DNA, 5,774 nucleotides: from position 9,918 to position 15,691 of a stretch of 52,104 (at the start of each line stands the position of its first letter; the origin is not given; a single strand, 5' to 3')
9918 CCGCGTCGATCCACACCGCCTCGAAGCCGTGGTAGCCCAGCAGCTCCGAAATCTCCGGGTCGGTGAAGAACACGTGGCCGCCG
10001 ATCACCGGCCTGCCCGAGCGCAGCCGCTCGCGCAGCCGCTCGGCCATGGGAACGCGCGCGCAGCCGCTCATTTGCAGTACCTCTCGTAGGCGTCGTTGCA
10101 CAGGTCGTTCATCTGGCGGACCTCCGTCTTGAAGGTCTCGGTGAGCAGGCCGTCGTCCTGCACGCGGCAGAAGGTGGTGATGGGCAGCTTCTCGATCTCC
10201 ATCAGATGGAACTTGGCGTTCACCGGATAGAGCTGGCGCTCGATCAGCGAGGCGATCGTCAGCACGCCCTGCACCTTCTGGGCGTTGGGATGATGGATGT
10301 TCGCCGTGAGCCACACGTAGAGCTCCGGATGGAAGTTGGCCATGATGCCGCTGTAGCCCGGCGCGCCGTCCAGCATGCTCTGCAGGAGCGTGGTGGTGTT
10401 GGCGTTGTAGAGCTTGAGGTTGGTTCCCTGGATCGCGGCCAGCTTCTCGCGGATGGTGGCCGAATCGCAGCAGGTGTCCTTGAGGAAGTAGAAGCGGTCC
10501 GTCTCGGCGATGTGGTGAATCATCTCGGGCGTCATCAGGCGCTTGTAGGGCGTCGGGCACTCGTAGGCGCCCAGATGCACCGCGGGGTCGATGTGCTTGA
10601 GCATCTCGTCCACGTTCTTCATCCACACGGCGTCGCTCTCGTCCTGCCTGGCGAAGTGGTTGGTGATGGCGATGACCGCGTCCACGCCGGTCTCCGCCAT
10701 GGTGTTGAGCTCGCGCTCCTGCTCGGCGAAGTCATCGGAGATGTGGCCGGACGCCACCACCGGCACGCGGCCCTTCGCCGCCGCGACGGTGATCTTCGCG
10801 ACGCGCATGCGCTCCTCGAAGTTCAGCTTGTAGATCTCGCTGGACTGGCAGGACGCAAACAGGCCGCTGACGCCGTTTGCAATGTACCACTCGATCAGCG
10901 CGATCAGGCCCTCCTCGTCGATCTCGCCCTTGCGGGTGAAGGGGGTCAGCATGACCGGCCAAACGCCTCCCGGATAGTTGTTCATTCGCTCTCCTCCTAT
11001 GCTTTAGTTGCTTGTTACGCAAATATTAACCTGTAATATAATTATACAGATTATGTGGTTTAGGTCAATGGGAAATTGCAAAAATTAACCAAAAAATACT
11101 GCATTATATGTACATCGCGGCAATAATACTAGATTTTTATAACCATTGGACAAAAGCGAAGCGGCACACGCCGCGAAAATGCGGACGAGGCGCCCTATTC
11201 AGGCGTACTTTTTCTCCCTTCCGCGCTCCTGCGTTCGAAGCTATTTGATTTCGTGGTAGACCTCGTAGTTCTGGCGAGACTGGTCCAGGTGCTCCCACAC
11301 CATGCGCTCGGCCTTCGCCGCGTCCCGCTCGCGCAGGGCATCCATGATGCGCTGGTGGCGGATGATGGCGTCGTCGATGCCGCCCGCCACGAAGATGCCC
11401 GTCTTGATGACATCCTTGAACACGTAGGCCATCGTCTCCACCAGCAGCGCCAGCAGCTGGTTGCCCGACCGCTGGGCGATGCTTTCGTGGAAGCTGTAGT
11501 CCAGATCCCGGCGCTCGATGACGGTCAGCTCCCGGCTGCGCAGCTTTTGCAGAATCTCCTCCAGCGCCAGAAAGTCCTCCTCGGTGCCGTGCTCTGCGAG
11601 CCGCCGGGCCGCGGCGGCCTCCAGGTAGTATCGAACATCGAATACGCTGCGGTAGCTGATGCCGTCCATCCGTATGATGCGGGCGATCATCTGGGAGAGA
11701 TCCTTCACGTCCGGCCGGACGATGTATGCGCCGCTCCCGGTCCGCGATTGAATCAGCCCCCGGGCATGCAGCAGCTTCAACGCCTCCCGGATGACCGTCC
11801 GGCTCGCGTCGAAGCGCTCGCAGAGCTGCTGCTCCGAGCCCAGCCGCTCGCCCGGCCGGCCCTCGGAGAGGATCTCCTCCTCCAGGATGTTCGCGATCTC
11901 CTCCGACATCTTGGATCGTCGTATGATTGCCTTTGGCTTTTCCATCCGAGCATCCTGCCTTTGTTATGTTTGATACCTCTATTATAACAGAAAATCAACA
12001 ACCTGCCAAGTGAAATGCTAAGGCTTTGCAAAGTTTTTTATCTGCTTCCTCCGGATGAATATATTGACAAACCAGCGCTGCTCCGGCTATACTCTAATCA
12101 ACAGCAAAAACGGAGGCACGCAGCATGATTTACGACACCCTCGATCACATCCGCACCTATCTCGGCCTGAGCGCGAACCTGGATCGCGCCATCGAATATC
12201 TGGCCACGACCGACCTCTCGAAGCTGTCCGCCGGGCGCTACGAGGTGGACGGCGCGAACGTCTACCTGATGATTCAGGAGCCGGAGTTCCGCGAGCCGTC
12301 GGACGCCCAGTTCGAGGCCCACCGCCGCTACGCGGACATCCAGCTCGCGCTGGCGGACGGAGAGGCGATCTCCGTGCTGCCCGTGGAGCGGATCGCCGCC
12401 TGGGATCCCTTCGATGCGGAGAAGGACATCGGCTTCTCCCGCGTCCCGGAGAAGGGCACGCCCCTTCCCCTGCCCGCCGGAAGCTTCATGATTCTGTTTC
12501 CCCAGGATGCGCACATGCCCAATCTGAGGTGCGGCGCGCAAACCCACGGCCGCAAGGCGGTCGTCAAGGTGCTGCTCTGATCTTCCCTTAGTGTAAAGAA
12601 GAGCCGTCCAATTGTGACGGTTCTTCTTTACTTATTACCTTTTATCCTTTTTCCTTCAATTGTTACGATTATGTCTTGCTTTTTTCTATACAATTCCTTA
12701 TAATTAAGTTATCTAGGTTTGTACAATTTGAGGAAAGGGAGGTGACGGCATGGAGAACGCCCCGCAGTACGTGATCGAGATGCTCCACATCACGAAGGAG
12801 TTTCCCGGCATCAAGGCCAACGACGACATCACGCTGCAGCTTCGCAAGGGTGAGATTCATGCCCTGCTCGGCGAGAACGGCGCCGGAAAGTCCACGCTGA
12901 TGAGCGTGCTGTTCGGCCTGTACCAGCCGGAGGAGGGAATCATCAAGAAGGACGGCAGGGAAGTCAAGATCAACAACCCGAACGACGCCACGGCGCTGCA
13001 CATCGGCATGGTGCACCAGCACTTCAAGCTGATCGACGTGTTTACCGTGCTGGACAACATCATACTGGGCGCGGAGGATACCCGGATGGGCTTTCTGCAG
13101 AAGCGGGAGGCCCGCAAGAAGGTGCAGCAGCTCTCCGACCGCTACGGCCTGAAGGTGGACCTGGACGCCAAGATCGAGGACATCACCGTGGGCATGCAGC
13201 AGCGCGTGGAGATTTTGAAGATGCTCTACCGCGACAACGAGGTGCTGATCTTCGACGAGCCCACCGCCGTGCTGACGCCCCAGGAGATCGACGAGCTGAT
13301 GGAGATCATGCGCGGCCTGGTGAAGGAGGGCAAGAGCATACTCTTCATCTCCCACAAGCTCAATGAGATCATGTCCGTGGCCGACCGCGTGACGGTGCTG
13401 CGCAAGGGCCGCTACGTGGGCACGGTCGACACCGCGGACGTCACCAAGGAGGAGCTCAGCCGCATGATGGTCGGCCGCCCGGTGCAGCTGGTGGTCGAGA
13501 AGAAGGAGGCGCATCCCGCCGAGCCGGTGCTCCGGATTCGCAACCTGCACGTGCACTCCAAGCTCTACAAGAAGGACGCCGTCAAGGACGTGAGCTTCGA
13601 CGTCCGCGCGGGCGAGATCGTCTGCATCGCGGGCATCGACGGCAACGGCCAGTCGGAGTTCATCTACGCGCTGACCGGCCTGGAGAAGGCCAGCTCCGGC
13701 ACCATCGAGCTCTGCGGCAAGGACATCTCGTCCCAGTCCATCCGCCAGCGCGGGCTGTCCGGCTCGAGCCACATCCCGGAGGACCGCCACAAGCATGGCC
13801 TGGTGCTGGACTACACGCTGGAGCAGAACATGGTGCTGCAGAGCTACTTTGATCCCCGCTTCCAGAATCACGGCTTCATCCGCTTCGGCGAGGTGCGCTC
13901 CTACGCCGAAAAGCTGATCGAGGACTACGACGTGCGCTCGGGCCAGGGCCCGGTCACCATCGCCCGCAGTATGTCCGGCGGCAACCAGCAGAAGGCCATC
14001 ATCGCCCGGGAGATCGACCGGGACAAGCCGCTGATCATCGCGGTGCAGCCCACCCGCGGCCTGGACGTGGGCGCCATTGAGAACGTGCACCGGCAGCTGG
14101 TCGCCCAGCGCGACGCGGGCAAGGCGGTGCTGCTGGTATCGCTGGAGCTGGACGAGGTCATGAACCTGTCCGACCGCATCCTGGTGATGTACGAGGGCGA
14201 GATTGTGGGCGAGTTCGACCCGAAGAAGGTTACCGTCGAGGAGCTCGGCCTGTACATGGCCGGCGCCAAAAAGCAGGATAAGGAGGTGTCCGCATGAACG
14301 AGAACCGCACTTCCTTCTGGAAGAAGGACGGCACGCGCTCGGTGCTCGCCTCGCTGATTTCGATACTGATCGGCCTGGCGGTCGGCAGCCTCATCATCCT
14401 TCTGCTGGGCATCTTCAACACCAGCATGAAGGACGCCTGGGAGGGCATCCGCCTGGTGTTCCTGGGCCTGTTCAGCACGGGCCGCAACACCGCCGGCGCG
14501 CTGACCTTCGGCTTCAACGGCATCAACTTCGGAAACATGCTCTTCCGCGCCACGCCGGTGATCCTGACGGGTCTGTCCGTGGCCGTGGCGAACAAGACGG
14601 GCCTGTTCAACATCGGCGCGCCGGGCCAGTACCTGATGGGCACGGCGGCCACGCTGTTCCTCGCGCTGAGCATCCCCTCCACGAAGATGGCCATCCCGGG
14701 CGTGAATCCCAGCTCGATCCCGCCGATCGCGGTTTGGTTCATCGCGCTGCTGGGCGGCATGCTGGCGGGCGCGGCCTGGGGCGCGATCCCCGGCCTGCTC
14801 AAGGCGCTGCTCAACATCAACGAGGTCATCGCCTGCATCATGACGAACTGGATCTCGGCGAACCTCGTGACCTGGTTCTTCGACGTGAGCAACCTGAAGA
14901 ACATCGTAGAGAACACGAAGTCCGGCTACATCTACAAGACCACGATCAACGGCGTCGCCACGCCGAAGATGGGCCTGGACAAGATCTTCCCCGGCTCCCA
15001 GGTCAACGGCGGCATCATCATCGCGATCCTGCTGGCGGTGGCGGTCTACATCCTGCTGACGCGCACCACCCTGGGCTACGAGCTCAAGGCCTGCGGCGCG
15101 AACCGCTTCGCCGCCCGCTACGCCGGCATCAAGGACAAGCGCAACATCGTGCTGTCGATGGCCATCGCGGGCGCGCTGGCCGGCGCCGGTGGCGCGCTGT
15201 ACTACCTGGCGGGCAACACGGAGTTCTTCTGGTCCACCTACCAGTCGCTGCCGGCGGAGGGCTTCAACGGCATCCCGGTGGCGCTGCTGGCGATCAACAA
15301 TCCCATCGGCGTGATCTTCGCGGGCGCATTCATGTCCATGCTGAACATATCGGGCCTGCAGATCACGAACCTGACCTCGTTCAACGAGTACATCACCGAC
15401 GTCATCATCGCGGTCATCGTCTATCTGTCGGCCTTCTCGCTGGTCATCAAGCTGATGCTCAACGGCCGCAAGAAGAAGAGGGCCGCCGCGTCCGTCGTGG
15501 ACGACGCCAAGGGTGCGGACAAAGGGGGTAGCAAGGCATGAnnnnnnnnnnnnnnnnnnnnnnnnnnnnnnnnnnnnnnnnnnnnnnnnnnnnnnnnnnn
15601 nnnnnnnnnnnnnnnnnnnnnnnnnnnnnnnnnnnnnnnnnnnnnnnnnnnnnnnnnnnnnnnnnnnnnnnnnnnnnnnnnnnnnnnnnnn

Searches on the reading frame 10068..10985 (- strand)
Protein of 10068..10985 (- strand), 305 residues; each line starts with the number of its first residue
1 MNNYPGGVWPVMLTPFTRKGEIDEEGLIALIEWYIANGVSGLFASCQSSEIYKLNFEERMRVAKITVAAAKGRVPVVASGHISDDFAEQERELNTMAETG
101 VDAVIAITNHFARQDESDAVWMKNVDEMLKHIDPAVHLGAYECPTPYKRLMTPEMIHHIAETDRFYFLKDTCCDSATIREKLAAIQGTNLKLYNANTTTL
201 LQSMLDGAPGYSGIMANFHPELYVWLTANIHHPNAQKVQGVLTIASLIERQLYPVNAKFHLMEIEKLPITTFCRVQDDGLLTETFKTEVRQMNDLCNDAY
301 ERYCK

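Call 39: search_protein_families(library=pfam, proteins=[window:10068-10985:-])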
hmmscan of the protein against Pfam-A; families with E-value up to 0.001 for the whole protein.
window:10068-10985:- (305 aa): 1 family
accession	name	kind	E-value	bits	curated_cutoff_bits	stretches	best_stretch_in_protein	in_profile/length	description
PF00701.28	DHDPS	-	2.3e-25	89.3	22.1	1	6-240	3-234/289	Dihydrodipicolinate synthetase family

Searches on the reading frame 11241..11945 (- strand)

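Call 39: search_protein_families(library=pfam, proteins=[window:11241-11945:-])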
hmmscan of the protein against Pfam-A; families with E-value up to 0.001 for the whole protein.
window:11241-11945:- (234 aa): 4 families
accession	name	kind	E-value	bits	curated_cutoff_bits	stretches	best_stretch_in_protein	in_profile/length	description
PF07729.17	FCD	-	3.8e-23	82.7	24.3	1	101-221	2-124/125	FCD domain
PF00392.27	GntR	-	2.8e-15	56.2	27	1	14-75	2-64/64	Bacterial regulatory proteins, gntR family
PF14502.12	HTH_41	-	0.0003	20.6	25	1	31-66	2-37/48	Helix-turn-helix domain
PF08279.18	HTH_11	-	0.00053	20.2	25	0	39-72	19-53/55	HTH domain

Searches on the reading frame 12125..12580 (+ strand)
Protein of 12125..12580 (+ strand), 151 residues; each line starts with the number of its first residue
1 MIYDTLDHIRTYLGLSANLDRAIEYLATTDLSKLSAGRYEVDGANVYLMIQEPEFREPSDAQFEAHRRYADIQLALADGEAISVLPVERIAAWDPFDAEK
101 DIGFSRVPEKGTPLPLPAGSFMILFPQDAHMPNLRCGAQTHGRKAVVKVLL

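Call 39: search_protein_families(library=pfam, proteins=[window:12125-12580:+])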
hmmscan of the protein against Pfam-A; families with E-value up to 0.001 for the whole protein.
window:12125-12580:+ (151 aa): 1 family
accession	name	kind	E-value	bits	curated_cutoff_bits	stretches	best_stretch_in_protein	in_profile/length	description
PF04074.18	DUF386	-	3.1e-39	134.7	26.5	1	1-149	1-144/145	YhcH/YjgK/YiaL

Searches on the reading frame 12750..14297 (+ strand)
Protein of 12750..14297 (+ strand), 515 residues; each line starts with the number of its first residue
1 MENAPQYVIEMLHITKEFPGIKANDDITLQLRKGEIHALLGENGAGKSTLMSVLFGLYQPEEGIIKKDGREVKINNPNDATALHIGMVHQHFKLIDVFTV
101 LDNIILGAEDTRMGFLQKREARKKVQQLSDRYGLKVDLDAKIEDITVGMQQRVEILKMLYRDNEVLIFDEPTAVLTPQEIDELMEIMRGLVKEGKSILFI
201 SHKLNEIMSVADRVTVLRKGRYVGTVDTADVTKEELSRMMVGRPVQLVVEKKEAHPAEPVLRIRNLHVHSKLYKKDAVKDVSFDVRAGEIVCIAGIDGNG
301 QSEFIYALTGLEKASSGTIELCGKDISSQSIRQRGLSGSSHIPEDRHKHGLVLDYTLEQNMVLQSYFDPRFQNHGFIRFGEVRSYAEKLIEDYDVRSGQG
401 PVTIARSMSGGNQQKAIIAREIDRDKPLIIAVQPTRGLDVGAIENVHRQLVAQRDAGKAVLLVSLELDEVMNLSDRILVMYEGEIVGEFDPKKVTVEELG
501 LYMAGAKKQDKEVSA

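Call 40: search_protein_families(library=pfam, proteins=[window:12750-14297:+])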
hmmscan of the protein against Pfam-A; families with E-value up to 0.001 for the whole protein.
window:12750-14297:+ (515 aa): 4 families
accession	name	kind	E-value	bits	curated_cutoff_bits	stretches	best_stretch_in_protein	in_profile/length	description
PF00005.33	ABC_tran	-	4.3e-47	160.6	25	2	25-173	2-137/137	ABC transporter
PF13304.12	AAA_21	-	2.2e-06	28.4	27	0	36-57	1-22/304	AAA domain, putative AbiEii toxin, Type IV TA system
PF13555.12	AAA_29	-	0.0005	20.2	27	0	29-51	17-39/61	P-loop containing region of AAA domain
PF03193.22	RsgA_GTPase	-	0.0008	19.7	30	0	26-59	99-131/174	RsgA GTPase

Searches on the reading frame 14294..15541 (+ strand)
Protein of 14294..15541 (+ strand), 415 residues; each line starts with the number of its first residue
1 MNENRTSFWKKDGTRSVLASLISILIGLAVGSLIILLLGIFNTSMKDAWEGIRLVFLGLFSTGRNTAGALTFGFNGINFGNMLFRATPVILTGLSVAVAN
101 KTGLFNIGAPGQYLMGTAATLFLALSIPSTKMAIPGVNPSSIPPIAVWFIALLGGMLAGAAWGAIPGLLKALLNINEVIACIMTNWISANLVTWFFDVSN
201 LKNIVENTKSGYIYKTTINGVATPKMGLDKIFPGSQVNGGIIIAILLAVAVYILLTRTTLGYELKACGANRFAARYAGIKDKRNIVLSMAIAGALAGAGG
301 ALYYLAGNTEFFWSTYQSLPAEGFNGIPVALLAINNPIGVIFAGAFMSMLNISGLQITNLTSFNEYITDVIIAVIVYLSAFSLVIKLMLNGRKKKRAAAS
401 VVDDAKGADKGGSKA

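Call 40: search_protein_families(library=pfam, proteins=[window:14294-15541:+])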
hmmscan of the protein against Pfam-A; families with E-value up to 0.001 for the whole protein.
window:14294-15541:+ (415 aa): 1 family
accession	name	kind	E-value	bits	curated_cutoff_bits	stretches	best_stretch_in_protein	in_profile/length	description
PF02653.21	BPD_transp_2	-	4.4e-39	134.7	26.8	1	80-378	3-267/269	Branched-chain amino acid transport system / permease component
